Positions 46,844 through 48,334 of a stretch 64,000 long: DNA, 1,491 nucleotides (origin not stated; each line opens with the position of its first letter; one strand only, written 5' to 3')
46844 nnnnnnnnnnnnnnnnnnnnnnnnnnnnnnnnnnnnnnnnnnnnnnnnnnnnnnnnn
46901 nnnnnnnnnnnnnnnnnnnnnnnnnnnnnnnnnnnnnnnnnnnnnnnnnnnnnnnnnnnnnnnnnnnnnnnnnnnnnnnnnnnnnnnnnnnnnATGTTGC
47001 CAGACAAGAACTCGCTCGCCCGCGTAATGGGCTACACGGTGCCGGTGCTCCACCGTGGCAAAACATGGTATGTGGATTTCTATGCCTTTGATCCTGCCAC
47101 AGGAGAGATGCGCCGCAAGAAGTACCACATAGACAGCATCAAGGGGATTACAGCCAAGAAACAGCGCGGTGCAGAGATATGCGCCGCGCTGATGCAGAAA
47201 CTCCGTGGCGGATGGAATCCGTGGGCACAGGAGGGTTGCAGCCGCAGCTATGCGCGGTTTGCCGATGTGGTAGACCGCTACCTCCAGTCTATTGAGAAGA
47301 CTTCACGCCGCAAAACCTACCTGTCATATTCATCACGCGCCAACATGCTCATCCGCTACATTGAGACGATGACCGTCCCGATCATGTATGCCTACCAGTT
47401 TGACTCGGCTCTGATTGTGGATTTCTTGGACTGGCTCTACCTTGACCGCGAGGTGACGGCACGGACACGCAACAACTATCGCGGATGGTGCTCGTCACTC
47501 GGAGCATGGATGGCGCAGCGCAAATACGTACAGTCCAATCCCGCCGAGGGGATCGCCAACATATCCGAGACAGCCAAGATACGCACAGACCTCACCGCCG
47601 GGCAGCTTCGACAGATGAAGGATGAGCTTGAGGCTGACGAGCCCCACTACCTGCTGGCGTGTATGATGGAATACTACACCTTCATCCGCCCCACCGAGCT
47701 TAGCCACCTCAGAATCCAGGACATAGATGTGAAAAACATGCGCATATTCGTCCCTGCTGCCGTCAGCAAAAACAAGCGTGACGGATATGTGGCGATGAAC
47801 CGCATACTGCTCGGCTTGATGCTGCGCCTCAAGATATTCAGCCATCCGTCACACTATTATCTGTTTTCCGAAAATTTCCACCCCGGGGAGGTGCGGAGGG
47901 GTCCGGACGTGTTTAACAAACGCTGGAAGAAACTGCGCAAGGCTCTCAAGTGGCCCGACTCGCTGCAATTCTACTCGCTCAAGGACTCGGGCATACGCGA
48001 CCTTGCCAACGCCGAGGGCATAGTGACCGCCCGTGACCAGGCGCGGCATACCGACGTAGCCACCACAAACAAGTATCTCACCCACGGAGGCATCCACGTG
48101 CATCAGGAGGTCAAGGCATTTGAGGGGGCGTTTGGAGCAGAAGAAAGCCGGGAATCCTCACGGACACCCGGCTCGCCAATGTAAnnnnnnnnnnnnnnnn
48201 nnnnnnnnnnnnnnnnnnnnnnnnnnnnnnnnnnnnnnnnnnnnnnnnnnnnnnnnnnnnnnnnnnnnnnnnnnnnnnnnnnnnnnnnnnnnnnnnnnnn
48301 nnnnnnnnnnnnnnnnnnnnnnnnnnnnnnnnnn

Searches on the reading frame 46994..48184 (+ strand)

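Call 6: search_protein_families(library=pfam, proteins=[window:46994-48184:+], max_evalue=0.01)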
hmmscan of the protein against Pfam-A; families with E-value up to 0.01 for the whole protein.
window:46994-48184:+ (396 aa): 3 families
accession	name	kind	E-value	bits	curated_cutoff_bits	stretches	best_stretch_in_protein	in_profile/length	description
PF00589.27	Phage_integrase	-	2.8e-12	47.2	27.1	1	200-363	3-167/172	Phage integrase family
PF13102.12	Phage_int_SAM_5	-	0.00068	20.4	22.3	1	89-183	2-92/98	Phage integrase SAM-like domain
PF12462.13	Helicase_IV_N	-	0.0021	18.4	24.5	1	62-148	77-162/163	DNA helicase IV / RNA helicase N terminal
